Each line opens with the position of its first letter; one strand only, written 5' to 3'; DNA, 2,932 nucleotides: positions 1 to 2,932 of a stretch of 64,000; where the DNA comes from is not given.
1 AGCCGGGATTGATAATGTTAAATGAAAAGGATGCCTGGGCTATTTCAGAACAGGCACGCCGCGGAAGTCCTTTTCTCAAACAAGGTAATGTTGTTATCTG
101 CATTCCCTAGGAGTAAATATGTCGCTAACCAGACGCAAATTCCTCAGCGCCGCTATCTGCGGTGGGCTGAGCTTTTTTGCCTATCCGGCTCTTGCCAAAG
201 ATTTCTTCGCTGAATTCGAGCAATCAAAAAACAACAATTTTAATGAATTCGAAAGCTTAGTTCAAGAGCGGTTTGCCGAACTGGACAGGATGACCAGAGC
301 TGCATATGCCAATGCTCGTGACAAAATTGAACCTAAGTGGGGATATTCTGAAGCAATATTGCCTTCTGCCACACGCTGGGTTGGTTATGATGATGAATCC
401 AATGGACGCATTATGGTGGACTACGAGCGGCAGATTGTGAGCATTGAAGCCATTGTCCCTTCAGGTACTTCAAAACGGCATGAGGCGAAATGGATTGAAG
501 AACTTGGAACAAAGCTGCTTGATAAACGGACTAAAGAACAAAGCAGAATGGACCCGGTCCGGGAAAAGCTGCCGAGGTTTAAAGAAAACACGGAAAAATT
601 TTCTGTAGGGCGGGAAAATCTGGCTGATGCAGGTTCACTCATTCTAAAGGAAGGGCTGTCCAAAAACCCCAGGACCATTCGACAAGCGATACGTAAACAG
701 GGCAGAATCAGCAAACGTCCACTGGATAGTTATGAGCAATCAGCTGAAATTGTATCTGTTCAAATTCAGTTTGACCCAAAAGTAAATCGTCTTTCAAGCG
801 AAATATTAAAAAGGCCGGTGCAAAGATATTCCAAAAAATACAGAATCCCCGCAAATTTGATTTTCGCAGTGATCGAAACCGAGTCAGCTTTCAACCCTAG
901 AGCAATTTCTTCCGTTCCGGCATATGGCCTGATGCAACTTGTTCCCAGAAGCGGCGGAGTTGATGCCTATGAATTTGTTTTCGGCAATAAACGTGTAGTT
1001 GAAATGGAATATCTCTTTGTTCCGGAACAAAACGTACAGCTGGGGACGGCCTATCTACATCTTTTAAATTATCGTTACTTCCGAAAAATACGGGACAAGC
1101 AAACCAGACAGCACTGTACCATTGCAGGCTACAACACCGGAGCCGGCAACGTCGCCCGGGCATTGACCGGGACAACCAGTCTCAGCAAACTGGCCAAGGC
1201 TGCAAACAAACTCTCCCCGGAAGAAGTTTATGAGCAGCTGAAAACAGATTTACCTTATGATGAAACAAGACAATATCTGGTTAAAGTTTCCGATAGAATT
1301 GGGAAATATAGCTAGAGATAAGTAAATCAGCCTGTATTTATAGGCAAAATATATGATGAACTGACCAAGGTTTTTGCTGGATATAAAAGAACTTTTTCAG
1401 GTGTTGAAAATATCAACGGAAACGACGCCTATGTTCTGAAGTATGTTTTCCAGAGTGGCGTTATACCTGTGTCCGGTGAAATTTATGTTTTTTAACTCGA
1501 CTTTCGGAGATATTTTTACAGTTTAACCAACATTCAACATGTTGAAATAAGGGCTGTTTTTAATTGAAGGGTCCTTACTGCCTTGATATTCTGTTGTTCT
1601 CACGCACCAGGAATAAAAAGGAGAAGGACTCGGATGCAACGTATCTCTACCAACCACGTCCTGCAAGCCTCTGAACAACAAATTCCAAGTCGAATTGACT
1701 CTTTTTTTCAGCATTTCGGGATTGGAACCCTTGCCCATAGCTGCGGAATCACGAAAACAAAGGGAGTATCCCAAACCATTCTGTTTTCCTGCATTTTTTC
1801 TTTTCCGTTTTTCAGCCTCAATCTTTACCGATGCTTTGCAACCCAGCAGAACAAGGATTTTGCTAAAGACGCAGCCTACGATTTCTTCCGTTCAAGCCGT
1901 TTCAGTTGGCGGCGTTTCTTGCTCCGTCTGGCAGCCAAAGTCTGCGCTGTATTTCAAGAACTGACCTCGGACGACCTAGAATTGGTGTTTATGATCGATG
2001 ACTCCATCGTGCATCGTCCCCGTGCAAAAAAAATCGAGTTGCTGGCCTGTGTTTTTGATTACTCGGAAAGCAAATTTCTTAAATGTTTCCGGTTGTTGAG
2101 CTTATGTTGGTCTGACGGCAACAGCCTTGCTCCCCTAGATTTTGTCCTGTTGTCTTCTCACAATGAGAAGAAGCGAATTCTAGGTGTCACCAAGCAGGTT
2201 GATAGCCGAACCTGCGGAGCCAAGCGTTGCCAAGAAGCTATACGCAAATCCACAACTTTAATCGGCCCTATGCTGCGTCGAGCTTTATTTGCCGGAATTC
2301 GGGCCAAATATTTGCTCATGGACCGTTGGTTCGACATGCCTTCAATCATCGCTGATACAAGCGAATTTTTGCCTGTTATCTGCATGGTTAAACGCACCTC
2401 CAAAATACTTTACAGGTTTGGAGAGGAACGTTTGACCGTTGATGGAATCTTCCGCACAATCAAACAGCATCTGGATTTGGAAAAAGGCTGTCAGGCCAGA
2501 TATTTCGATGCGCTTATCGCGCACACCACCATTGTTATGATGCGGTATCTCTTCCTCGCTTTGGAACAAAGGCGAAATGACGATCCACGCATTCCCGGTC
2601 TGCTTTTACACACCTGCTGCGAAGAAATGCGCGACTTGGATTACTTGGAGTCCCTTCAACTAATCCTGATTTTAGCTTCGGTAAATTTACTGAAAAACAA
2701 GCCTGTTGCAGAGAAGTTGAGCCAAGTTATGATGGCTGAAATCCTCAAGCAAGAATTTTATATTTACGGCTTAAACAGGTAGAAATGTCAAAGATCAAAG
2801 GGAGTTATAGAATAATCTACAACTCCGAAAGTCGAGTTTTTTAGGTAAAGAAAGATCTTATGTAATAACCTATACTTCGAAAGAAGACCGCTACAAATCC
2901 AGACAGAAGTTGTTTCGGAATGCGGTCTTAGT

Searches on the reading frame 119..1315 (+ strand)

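Call 63: search_protein_families(library=pfam, proteins=[window:119-1315:+], max_evalue=0.00001)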
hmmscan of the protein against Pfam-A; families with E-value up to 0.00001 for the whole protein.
window:119-1315:+ (398 aa): 1 family
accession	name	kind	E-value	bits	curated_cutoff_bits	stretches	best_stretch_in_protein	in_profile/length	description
PF01464.25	SLT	-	7.3e-24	84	21.3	1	234-354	3-110/117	Transglycosylase SLT domain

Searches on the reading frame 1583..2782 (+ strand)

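Call 63: search_protein_families(library=pfam, proteins=[window:1583-2782:+], max_evalue=0.00001)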
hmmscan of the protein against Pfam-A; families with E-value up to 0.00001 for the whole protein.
window:1583-2782:+ (399 aa): 1 family
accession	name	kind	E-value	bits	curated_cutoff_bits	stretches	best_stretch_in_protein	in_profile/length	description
PF13546.12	DDE_5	-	9.7e-13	48.7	27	1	91-271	40-210/272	DDE superfamily endonuclease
